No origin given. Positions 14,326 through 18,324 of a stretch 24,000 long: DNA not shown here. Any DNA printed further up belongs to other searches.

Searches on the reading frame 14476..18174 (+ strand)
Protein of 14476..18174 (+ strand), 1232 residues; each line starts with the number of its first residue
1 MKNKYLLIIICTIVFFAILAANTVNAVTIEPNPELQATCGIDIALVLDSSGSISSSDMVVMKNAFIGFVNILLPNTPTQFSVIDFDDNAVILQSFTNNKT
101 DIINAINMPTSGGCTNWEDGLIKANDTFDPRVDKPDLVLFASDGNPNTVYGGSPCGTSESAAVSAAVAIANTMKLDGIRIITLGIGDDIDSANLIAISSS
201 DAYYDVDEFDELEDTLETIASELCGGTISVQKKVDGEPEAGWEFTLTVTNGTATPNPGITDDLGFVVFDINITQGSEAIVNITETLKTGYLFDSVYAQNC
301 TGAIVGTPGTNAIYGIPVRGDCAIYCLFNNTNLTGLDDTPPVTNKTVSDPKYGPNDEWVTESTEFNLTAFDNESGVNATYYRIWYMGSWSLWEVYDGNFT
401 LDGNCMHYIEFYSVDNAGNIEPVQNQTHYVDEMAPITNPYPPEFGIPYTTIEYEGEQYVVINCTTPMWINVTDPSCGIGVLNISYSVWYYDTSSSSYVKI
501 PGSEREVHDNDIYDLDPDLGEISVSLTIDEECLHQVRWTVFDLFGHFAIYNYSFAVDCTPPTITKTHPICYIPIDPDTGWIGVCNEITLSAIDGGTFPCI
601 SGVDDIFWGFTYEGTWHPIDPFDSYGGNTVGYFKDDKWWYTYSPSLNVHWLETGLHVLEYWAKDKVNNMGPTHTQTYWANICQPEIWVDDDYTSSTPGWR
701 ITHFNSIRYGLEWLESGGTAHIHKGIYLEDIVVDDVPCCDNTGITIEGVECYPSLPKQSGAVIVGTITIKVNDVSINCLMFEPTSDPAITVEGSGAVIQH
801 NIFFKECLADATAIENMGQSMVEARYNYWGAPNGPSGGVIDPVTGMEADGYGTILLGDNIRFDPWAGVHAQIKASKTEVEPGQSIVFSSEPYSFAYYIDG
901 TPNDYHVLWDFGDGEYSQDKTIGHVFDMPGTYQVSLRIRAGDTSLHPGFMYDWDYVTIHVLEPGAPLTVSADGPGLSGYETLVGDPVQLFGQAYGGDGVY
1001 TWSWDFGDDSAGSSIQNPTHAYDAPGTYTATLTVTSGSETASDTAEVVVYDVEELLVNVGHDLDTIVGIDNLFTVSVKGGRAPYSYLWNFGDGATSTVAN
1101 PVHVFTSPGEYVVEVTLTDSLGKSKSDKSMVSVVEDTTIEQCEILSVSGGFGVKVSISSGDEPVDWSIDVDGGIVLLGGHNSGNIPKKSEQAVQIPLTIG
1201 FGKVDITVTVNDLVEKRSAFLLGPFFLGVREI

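Call 65: search_protein_families(library=pfam, proteins=[window:14476-18174:+], max_evalue=0.001)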
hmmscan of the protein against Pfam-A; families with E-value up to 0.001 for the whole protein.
window:14476-18174:+ (1232 aa): 4 families
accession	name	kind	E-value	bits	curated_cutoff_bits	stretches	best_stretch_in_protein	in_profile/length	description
PF18911.6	PKD_4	-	8e-38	128.8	27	3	993-1048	27-84/85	PKD domain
PF00801.26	PKD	-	2.4e-28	98.4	23.5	3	984-1049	14-80/80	PKD domain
PF00092.34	VWA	-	2.2e-14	54.5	23.8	1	42-216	1-172/174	von Willebrand factor type A domain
PF13519.12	VWA_2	-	2.6e-10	41.3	27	1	44-144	2-106/107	von Willebrand factor type A domain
